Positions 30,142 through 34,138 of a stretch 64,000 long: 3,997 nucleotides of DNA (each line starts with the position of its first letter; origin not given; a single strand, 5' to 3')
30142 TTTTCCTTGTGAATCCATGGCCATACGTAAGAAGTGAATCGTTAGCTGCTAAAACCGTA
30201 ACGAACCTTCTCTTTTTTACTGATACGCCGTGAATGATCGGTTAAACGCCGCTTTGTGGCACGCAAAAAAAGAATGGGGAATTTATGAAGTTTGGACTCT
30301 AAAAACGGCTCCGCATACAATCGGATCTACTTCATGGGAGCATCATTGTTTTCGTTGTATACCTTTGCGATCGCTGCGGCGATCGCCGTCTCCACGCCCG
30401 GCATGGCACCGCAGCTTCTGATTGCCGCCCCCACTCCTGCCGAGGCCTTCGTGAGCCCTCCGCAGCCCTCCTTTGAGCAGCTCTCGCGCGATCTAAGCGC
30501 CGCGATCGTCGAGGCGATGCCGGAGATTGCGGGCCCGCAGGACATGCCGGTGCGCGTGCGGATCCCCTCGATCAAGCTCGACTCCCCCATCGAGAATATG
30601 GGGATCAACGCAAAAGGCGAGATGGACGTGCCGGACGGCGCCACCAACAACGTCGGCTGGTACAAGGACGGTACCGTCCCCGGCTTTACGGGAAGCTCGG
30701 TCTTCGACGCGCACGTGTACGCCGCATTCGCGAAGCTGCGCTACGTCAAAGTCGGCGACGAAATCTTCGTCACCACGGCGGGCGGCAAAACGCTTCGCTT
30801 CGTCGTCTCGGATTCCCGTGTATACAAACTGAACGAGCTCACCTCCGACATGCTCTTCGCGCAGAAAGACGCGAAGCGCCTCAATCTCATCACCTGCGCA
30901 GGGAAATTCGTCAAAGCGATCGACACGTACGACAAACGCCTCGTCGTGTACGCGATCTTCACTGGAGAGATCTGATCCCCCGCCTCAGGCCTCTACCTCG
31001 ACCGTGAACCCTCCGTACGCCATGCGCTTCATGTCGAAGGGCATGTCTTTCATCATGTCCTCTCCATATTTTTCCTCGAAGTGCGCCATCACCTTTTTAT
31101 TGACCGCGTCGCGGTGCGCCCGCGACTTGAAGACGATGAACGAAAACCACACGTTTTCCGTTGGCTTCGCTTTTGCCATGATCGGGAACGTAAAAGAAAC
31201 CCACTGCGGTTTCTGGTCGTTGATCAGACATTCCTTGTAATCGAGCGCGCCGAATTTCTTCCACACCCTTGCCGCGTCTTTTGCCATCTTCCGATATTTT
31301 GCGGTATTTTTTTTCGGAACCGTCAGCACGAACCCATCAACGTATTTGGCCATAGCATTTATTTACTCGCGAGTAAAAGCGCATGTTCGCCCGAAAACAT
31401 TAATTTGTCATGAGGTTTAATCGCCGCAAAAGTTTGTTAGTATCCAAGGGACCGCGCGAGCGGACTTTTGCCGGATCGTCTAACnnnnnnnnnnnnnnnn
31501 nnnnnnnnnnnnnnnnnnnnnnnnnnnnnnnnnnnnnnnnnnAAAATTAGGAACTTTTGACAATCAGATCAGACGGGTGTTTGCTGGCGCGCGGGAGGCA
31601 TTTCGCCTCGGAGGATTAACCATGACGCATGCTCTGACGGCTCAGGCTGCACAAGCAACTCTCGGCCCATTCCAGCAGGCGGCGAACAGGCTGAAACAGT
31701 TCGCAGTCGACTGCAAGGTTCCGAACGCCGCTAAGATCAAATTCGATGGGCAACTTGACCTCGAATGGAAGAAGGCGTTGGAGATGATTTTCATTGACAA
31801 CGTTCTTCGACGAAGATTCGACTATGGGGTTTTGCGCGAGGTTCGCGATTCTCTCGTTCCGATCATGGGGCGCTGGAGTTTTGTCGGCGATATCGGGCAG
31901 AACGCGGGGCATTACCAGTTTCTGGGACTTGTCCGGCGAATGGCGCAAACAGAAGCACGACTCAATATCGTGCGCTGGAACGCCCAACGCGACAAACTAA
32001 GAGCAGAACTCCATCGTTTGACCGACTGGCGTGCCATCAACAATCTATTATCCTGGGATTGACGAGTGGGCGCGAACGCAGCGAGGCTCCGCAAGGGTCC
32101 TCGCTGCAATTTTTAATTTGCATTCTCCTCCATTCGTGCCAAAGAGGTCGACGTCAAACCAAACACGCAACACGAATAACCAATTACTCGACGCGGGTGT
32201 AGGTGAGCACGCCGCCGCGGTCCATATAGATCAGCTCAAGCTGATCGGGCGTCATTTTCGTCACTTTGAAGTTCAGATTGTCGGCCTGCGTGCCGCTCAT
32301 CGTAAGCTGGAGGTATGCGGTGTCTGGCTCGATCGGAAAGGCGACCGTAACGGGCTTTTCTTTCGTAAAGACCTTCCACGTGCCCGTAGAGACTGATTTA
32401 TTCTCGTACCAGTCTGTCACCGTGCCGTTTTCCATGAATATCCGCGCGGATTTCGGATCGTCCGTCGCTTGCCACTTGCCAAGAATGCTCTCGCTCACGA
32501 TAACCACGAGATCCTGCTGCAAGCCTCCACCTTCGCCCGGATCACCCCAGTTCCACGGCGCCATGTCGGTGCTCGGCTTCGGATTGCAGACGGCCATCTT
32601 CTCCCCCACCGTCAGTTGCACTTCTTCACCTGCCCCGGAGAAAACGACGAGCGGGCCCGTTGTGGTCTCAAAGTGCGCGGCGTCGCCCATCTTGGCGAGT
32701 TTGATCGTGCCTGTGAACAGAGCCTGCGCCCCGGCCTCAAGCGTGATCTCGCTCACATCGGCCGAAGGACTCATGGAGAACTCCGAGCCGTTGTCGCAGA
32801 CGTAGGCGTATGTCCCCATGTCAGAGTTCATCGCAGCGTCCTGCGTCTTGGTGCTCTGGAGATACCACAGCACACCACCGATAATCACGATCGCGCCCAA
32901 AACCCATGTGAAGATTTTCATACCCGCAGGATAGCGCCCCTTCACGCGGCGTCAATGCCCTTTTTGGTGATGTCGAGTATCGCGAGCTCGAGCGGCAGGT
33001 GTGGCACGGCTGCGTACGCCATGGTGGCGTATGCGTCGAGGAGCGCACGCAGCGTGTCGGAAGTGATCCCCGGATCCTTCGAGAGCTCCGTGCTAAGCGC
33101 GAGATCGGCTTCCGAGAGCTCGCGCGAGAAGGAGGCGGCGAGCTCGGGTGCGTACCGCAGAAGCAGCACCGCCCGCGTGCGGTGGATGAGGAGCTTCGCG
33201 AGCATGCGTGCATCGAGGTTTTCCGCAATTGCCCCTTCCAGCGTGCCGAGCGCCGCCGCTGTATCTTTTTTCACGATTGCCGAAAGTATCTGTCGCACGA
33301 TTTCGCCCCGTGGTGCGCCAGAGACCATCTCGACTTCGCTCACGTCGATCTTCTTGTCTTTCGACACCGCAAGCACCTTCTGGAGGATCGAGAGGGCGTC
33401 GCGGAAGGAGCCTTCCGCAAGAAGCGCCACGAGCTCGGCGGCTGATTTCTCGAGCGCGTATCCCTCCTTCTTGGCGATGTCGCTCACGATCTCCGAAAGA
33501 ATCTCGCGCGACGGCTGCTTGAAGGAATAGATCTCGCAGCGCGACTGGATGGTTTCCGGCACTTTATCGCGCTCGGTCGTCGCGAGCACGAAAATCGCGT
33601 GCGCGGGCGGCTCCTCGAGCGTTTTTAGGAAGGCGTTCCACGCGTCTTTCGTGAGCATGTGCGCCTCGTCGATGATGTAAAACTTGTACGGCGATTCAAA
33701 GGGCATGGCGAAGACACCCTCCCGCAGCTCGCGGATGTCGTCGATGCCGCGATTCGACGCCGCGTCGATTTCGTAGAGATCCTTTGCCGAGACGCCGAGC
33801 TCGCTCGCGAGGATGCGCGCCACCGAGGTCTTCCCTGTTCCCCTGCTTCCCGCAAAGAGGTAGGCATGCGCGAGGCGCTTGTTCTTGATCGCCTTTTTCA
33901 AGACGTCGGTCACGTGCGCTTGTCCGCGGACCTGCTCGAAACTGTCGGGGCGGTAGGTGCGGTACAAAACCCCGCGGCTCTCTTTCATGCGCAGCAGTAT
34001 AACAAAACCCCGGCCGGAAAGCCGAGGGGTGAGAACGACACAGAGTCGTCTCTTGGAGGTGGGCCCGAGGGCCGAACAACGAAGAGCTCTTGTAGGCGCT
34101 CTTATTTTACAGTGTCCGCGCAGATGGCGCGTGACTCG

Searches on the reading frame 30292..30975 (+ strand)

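Call 57: search_protein_families(library=pfam, proteins=[window:30292-30975:+], max_evalue=0.001)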
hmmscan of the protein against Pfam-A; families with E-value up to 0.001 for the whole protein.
window:30292-30975:+ (227 aa): 1 family
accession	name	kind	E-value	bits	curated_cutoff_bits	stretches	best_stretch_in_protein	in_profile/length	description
PF04203.18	Sortase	-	3.1e-19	69.4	26.6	1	89-221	1-122/125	Sortase domain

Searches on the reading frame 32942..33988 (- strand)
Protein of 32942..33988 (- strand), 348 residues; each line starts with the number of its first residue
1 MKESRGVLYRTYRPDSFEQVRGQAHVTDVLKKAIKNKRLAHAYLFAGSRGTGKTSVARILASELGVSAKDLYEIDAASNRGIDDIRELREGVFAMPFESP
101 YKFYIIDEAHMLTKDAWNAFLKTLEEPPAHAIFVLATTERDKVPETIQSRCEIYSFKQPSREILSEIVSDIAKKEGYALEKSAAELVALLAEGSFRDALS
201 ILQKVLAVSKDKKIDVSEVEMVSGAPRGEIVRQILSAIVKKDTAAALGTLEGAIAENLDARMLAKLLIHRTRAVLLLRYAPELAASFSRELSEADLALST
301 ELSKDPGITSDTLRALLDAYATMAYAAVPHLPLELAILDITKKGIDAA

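Call 91: search_protein_families(library=pfam, proteins=[window:32942-33988:-], max_evalue=0.00001)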
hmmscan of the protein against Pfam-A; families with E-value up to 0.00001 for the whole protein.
window:32942-33988:- (348 aa): 5 families
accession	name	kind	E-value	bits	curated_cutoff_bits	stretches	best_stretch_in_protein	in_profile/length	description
PF13177.12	DNA_pol3_delta2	-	4.4e-34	118.2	27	2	79-158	80-159/161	DNA polymerase III, delta subunit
PF00004.35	AAA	-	6.7e-12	46.4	21.2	1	44-154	2-126/131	ATPase family associated with various cellular activities (AAA)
PF22608.2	DNAX_ATPase_lid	-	5.9e-08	32.8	27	1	168-209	6-47/49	DNA polymerase III clamp loader subunit, ATPase lid domain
PF05496.18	RuvB_N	-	1.2e-06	28.8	27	1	13-88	2-75/159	Holliday junction DNA helicase RuvB P-loop domain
PF13401.12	AAA_22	-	4.3e-06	27.5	27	0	43-86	8-51/130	AAA domain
